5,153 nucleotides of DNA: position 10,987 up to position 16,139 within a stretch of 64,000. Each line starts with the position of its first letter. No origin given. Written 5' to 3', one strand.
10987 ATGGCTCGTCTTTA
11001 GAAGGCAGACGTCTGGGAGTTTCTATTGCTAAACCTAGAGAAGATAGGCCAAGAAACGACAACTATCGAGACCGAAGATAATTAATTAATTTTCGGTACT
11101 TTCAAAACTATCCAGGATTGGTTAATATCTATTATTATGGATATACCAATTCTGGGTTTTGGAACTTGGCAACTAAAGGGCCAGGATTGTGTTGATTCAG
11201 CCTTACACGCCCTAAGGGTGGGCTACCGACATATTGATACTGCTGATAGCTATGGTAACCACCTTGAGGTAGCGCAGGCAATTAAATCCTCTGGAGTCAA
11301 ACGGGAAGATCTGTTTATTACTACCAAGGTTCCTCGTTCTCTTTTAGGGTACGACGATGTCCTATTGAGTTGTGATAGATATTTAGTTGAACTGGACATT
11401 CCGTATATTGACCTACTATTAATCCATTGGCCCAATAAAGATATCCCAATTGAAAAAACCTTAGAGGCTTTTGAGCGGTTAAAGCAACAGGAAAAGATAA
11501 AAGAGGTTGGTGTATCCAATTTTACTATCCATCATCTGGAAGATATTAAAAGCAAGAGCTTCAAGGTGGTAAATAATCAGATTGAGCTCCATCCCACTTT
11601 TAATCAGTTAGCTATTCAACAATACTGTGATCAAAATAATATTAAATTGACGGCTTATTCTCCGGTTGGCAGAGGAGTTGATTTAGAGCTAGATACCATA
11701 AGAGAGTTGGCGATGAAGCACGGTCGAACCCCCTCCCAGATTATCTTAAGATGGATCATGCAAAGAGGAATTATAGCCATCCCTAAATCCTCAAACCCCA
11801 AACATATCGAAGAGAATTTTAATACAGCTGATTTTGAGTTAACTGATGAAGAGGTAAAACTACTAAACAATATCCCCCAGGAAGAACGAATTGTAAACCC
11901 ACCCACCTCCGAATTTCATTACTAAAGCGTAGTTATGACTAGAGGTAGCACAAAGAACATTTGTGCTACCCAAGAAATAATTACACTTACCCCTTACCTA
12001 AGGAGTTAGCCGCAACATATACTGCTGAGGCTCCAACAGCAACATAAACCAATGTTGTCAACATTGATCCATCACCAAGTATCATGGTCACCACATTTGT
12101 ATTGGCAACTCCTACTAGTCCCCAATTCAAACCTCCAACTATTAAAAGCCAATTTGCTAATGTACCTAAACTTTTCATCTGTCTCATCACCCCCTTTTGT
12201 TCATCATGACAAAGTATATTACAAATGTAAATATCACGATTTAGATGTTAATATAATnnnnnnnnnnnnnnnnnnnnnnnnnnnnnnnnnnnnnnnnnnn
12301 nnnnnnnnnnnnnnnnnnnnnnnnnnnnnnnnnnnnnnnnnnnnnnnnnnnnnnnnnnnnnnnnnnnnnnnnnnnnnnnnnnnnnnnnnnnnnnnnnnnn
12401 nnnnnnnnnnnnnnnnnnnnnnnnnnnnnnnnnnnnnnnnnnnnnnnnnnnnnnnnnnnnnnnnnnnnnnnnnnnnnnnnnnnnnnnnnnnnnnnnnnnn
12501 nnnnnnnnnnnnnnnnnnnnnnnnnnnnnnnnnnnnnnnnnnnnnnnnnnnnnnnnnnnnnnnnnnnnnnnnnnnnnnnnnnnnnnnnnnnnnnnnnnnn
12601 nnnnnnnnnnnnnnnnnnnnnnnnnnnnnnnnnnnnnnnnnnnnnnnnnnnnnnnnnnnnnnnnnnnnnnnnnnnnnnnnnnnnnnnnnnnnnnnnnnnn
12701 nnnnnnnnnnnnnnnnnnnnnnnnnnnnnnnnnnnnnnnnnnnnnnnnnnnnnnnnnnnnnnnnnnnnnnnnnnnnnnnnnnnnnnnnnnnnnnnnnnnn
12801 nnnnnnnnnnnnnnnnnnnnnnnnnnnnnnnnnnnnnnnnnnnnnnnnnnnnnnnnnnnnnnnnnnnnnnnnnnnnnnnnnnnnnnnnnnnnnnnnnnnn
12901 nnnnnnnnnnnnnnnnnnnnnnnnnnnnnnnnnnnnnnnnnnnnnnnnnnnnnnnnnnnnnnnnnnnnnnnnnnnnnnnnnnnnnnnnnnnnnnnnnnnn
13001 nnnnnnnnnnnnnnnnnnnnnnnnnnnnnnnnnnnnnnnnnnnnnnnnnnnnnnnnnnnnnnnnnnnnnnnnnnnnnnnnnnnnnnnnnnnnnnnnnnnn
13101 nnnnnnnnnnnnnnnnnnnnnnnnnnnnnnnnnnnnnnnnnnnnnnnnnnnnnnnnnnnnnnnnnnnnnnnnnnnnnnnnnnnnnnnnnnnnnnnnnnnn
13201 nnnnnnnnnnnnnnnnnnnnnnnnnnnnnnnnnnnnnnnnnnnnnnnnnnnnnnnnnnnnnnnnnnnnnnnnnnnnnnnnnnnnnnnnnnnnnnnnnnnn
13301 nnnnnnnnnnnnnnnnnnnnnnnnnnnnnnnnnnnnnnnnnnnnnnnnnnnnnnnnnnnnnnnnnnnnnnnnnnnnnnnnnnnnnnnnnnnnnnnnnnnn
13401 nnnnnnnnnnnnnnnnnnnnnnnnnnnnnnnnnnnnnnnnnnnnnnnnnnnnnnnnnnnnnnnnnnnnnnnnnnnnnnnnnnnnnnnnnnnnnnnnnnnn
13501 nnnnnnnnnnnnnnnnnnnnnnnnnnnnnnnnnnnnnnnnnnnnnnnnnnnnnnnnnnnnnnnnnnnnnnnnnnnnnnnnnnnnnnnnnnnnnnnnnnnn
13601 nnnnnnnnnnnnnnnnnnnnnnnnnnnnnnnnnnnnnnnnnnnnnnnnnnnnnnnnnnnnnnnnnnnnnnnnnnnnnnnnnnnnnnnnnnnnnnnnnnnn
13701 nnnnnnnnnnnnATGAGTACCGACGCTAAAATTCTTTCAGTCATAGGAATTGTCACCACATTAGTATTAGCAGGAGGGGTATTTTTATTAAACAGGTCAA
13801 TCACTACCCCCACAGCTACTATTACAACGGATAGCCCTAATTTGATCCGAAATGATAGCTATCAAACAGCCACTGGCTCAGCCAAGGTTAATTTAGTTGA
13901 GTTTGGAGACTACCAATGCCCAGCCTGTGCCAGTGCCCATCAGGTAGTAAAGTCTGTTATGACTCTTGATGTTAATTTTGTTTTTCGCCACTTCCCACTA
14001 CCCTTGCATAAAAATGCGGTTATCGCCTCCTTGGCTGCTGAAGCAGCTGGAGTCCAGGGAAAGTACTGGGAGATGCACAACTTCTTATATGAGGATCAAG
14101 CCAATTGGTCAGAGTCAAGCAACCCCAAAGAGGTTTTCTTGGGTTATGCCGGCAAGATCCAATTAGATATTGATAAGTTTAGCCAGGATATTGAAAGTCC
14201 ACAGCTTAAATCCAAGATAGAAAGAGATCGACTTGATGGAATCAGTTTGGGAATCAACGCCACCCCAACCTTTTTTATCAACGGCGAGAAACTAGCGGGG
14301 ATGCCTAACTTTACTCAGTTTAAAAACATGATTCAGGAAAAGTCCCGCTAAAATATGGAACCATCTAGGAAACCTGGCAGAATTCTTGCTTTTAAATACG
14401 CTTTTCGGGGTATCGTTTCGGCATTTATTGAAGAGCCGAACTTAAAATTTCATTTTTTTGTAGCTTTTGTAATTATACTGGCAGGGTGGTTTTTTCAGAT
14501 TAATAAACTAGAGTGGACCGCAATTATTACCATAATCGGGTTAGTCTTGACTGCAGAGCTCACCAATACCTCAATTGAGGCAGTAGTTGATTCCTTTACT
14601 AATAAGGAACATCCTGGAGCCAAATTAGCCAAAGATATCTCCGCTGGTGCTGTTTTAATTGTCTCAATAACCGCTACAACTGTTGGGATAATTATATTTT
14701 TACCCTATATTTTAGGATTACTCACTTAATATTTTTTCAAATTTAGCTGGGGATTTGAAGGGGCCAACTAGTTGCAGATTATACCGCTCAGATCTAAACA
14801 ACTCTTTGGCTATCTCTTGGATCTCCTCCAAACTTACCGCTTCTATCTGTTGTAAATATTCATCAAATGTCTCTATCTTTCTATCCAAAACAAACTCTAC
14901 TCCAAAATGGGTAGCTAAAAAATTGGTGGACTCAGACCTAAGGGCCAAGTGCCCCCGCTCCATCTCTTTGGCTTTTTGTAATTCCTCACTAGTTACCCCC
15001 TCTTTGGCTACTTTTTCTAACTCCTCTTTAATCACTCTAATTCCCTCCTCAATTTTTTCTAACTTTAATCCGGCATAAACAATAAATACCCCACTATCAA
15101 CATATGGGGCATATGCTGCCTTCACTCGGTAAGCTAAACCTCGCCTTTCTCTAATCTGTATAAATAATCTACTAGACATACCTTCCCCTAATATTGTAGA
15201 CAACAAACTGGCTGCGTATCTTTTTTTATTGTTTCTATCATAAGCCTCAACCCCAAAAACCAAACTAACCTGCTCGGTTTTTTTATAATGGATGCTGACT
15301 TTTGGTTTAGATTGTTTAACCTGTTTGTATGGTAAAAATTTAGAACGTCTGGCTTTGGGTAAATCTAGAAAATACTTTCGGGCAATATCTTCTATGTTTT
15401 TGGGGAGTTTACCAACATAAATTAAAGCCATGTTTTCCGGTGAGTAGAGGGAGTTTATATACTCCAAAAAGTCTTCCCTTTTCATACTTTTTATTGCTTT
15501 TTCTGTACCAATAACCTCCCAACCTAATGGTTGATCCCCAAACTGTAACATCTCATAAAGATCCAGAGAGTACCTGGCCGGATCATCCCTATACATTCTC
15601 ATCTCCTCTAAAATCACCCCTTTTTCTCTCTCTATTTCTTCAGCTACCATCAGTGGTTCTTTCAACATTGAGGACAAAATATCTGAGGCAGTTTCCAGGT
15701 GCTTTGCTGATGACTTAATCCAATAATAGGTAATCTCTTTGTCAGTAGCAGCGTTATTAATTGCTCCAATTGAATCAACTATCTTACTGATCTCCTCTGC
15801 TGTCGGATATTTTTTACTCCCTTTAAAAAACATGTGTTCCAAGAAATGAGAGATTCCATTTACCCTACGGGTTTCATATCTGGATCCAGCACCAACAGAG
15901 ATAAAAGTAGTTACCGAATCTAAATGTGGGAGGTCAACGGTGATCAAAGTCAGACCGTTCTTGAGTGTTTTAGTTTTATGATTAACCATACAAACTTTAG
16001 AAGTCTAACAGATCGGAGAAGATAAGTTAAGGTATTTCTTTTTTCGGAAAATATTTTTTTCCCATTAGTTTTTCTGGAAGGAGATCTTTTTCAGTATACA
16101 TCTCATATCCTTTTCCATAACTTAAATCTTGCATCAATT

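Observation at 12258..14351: Bacterial type IB topoisomerase encoded beside a DsbB-DsbA pair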

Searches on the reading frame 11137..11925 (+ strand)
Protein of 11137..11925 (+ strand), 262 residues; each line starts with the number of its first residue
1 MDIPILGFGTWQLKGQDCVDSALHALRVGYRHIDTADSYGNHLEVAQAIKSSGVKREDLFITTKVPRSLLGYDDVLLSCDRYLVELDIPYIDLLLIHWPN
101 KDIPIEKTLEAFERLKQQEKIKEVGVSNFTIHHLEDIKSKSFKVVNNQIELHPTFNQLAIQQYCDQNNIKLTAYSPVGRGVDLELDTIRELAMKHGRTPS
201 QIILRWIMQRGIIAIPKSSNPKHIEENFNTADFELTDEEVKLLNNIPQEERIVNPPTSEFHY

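Call 3: search_protein_families(library=pfam, proteins=[window:11137-11925:+], max_evalue=0.01)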
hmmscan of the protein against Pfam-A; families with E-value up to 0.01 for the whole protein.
window:11137-11925:+ (262 aa): 1 family
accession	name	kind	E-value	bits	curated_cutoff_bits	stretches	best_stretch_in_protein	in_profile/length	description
PF00248.27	Aldo_ket_red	-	4.5e-56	190.5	24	1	6-245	2-288/291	Aldo/keto reductase family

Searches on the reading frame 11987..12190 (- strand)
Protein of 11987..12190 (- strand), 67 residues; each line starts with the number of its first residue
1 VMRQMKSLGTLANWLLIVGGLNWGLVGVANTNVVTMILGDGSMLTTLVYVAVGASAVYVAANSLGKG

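Call 3: search_protein_families(library=pfam, proteins=[window:11987-12190:-], max_evalue=0.01)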
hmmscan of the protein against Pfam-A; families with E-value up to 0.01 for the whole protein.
window:11987-12190:- (67 aa): 1 family
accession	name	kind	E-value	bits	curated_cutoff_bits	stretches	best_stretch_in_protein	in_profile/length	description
PF04070.17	DUF378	-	1.3e-15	57.5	25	1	8-60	3-56/60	Domain of unknown function (DUF378)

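Call 4: search_protein_families(library=ncbifam, proteins=[window:11987-12190:-], max_evalue=0.01)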
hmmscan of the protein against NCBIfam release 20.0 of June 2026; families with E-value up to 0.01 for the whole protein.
window:11987-12190:- (67 aa): 0 families

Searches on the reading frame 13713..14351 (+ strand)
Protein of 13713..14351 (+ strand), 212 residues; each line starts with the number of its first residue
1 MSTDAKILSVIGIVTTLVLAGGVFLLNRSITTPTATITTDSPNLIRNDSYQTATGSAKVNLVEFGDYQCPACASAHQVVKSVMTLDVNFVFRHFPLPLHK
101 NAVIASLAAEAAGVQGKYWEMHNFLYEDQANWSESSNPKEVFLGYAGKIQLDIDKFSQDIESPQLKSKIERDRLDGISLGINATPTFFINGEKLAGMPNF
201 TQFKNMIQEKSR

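Call 3: search_protein_families(library=pfam, proteins=[window:13713-14351:+], max_evalue=0.01)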
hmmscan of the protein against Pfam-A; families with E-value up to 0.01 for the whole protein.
window:13713-14351:+ (212 aa): 4 families
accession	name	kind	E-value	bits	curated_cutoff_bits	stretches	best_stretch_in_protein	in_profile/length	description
PF13462.12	Thioredoxin_4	-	2.4e-21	77.1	23.2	1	56-208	12-164/165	Thioredoxin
PF01323.26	DSBA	-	3.4e-16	60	25.6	1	61-208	2-191/191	DSBA-like thioredoxin domain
PF13743.12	Thioredoxin_5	-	7e-07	29.6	27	1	101-189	73-163/186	Thioredoxin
PF13098.12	Thioredoxin_2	-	0.00035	21.3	27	1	55-206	3-103/104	Thioredoxin-like domain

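Call 4: search_protein_families(library=ncbifam, proteins=[window:13713-14351:+], max_evalue=0.01)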
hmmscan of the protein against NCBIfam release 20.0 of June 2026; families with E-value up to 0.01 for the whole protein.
window:13713-14351:+ (212 aa): 2 families
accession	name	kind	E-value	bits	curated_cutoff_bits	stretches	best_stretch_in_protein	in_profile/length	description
NF041057.1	Rcas_1661_fam_Se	equivalog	1.2e-24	87.2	190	1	52-209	84-246/247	Rcas_1661 family thioredoxin-like (seleno)lipoprotein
TIGR00411.1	redox_disulf_1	equivalog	0.00023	21.1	92.75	0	166-209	36-80/82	MJ0307 family thioredoxin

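Call 59: search_solved_structures(query=window:13713-14348:+, max_evalue=0.001)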
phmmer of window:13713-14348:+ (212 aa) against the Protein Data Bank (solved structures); distinct sequences matched with E-value up to 0.001: 17.
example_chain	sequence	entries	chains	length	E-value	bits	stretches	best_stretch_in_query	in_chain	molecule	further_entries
3gyk_A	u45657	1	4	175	1.1e-13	54.4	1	57-207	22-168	27kDa outer membrane protein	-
3eu3_A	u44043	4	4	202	9.9e-11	44.7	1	56-209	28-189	BdbD | Disulfide bond formation protein D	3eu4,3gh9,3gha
4pwp_A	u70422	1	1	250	2.8e-09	40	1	48-208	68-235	DsbA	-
4pwo_A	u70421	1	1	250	3.1e-09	39.9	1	48-208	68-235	DsbA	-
7unn_A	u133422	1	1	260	3.5e-09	39.7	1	48-208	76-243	Thioredoxin domain-containing protein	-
7uno_A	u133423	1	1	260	7.1e-08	35.4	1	48-208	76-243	Thioredoxin domain-containing protein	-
3f4t_A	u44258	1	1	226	2.5e-07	33.6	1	55-190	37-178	Putative uncharacterized protein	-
4n30_A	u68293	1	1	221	5.4e-07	32.5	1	55-192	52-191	Protein disulfide isomerase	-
3f4r_A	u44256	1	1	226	1.2e-06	31.4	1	55-190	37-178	Putative uncharacterized protein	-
3bd2_A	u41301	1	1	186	1.5e-06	31.1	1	52-210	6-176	Disulfide bond protein A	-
3bci_A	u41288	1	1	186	2e-06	30.7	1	52-210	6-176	Disulfide bond protein A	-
3f4s_A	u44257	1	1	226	6.3e-06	29.1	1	55-190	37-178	Putative uncharacterized protein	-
3bck_A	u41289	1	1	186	1e-05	28.4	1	52-210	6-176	Disulfide bond protein A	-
6eez_A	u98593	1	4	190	3.1e-05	26.8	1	56-209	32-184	DsbA-like disulfide oxidoreductase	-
7jve_A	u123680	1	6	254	0.00013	24.8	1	44-127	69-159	DsbA family protein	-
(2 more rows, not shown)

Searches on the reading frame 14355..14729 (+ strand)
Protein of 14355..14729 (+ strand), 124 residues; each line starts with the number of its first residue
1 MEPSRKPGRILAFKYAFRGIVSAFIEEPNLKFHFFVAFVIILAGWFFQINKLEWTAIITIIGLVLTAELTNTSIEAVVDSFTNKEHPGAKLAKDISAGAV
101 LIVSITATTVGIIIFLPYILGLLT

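Call 3: search_protein_families(library=pfam, proteins=[window:14355-14729:+], max_evalue=0.01)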
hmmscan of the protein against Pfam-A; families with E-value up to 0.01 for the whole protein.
window:14355-14729:+ (124 aa): 1 family
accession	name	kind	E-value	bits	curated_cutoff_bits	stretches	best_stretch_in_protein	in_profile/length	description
PF01219.24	DAGK_prokar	-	6.2e-34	116.3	22.3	1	14-115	1-102/102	Prokaryotic diacylglycerol kinase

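Call 4: search_protein_families(library=ncbifam, proteins=[window:14355-14729:+], max_evalue=0.01)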
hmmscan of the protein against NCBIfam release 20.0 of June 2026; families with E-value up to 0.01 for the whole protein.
window:14355-14729:+ (124 aa): 0 families

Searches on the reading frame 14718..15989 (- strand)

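Call 3: search_protein_families(library=pfam, proteins=[window:14718-15989:-], max_evalue=0.01)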
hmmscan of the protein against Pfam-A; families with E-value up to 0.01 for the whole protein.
window:14718-15989:- (423 aa): 2 families
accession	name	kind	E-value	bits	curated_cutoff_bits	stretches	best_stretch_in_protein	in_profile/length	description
PF05193.26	Peptidase_M16_C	-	5.6e-40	137.6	23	1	169-342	2-179/181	Peptidase M16 inactive domain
PF00675.25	Peptidase_M16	-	4.6e-32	111.4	22.3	1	20-162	7-148/149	Insulinase (Peptidase family M16)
